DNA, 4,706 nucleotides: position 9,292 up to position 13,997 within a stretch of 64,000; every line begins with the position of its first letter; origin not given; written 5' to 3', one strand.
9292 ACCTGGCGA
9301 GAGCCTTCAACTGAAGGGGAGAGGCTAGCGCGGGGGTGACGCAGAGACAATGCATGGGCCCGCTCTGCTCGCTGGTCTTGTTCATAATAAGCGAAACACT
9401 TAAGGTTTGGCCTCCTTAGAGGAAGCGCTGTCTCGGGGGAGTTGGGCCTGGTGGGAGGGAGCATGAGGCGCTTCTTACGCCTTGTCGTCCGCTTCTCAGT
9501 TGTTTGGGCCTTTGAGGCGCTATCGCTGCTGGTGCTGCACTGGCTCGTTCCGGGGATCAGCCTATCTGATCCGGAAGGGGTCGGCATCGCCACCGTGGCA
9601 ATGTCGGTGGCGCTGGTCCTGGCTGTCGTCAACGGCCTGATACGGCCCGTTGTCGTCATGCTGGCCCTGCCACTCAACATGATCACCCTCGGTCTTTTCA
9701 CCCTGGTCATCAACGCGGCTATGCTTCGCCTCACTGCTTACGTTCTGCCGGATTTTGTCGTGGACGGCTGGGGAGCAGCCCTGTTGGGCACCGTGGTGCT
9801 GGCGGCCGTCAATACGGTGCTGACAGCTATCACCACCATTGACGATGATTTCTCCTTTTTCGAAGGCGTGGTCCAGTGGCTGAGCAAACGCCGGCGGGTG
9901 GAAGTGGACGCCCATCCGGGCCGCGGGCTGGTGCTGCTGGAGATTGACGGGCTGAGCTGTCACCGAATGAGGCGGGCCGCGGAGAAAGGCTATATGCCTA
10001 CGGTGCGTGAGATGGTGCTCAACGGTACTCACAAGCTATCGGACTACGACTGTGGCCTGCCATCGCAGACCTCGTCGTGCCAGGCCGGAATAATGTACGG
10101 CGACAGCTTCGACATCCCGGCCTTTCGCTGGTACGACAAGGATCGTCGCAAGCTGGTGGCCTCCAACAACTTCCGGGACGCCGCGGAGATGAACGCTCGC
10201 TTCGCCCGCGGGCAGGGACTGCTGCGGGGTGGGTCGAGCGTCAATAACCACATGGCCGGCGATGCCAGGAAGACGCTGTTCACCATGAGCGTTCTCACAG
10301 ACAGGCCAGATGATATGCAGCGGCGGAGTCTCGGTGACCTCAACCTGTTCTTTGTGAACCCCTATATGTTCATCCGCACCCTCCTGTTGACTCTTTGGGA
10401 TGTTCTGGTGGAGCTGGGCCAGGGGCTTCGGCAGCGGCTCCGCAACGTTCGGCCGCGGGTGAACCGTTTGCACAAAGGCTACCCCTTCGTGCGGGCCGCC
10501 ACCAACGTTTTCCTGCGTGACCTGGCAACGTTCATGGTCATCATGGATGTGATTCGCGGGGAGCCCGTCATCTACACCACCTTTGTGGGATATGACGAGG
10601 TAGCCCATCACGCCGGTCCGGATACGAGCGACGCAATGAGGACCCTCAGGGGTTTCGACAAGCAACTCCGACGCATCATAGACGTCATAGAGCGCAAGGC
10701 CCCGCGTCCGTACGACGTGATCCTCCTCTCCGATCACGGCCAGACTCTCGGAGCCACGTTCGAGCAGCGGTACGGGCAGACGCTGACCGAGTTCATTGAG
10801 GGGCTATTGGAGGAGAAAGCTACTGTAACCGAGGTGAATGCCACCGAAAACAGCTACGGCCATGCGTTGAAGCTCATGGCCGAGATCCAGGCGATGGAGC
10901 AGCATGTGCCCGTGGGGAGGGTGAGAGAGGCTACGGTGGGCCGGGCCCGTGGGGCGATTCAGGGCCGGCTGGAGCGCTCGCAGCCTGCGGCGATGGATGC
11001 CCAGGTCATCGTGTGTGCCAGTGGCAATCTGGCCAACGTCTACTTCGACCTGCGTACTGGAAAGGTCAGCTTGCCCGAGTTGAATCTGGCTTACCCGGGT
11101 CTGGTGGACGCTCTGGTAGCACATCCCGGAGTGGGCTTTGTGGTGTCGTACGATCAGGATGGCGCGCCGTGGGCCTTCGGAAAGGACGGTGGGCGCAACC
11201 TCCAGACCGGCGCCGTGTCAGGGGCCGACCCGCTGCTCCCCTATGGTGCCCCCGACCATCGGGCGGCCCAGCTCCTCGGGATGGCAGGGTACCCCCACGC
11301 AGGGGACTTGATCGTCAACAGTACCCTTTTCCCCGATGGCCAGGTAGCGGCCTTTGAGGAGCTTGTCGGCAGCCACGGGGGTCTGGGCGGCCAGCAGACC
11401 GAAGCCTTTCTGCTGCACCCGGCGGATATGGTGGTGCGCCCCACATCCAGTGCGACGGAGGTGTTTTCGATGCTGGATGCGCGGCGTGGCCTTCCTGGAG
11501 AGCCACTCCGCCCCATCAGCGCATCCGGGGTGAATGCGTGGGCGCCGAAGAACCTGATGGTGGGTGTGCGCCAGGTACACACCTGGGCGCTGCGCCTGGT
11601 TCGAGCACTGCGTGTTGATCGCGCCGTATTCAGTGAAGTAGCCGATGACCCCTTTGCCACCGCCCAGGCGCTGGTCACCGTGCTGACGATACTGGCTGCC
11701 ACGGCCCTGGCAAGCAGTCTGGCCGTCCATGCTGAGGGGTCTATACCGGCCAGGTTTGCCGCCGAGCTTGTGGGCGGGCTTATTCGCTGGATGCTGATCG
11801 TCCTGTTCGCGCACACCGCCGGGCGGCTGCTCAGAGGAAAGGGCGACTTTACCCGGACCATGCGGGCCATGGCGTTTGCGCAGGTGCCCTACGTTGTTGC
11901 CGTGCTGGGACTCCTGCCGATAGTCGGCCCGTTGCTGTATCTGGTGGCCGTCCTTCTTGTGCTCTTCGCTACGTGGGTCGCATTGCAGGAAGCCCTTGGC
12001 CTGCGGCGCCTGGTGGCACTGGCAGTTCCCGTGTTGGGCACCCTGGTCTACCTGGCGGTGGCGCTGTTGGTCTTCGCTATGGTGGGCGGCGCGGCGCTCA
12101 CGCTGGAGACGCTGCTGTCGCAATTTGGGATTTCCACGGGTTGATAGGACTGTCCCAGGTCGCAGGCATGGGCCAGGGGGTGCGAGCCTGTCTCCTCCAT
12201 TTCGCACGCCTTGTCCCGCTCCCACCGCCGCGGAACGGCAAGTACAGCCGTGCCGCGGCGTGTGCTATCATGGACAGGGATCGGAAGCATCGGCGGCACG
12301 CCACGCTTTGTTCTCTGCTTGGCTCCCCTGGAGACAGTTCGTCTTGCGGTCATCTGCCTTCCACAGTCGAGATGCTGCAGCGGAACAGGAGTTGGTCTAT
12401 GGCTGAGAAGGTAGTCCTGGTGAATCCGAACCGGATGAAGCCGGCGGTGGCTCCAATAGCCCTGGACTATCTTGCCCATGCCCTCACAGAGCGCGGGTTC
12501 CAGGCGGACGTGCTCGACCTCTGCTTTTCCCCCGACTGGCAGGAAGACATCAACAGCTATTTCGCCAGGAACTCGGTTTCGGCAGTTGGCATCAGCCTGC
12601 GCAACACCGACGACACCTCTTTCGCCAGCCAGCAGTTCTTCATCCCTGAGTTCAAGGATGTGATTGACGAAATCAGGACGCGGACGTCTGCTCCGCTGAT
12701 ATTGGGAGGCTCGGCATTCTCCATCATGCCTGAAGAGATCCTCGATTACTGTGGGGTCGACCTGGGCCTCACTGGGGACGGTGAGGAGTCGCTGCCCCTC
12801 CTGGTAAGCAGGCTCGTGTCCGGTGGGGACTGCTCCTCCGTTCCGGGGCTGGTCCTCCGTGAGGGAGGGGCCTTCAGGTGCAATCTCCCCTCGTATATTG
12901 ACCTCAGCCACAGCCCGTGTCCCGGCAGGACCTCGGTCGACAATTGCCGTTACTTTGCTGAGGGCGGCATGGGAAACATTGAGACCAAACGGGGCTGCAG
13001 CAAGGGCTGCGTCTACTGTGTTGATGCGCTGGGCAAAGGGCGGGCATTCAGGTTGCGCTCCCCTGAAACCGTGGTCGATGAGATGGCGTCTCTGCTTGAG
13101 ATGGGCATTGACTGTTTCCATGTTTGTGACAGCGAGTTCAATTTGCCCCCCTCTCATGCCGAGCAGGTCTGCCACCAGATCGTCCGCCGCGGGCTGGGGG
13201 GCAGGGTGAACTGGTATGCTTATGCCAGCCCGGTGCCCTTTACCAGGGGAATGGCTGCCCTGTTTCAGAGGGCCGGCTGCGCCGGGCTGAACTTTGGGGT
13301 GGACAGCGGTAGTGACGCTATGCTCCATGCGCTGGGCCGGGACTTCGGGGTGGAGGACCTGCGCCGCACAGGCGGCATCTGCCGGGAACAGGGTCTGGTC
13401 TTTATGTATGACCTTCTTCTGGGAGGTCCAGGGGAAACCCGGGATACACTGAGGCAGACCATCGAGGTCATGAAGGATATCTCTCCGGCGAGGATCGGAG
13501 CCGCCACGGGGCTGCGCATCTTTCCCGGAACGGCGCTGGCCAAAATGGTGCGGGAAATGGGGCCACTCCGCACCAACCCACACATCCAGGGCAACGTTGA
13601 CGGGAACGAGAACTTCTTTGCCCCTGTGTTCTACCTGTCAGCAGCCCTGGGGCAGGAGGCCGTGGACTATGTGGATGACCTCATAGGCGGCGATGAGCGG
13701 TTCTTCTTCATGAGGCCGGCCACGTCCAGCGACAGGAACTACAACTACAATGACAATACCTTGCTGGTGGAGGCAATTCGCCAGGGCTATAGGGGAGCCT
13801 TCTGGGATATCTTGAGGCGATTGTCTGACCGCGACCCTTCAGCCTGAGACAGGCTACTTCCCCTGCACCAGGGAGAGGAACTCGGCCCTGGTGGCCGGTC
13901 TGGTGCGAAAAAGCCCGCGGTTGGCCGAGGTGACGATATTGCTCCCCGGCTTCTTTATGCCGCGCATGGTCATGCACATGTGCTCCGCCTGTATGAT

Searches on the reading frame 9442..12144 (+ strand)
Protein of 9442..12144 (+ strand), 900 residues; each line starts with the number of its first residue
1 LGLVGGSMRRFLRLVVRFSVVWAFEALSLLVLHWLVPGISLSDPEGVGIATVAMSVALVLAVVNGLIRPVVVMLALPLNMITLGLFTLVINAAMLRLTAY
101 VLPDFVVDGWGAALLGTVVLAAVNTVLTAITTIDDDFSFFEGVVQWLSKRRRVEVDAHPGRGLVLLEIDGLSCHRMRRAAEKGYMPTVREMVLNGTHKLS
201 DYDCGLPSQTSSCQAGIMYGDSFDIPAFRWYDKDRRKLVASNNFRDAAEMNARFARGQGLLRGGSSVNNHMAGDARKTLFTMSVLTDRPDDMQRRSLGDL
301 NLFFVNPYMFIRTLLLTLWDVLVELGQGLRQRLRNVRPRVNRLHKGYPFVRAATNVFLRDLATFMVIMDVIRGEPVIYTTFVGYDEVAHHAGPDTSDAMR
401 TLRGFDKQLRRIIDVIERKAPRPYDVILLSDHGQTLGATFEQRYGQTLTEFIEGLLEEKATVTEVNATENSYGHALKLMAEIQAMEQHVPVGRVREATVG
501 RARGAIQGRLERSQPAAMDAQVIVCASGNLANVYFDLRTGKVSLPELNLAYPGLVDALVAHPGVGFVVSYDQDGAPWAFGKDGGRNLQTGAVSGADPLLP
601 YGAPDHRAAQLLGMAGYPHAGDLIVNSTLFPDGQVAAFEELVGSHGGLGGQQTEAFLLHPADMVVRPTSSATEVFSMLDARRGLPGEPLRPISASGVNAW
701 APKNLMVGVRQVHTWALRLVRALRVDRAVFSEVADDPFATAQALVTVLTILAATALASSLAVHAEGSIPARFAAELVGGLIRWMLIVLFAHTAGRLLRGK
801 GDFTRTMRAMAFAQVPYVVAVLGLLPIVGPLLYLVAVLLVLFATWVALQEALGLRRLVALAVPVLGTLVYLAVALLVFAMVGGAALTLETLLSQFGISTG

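Call 61: search_protein_families(library=pfam, proteins=[window:9442-12144:+], max_evalue=0.00001)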
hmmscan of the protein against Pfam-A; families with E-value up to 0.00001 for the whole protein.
window:9442-12144:+ (900 aa): 3 families
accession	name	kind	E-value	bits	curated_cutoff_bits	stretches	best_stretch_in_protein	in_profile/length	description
PF04020.18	Phage_holin_4_2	-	2.2e-24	86.5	28.8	1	17-126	2-105/105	Mycobacterial 4 TMS phage holin, superfamily IV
PF04893.22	Yip1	-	7.2e-11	42.7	28.6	1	728-874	9-171/173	Yip1 domain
PF01663.27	Phosphodiest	-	1.2e-09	38.7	23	1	163-441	1-228/342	Type I phosphodiesterase / nucleotide pyrophosphatase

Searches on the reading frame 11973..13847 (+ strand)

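Call 61: search_protein_families(library=pfam, proteins=[window:11973-13847:+], max_evalue=0.00001)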
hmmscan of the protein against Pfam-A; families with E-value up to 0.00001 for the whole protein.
window:11973-13847:+ (624 aa): 2 families
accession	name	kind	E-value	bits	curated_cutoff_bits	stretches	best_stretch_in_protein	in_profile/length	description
PF04055.27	Radical_SAM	-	7.2e-16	59.2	29.5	1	337-498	2-164/166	Radical SAM superfamily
PF02310.24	B12-binding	-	2.9e-13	50.2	32.1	1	159-277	12-120/121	B12 binding domain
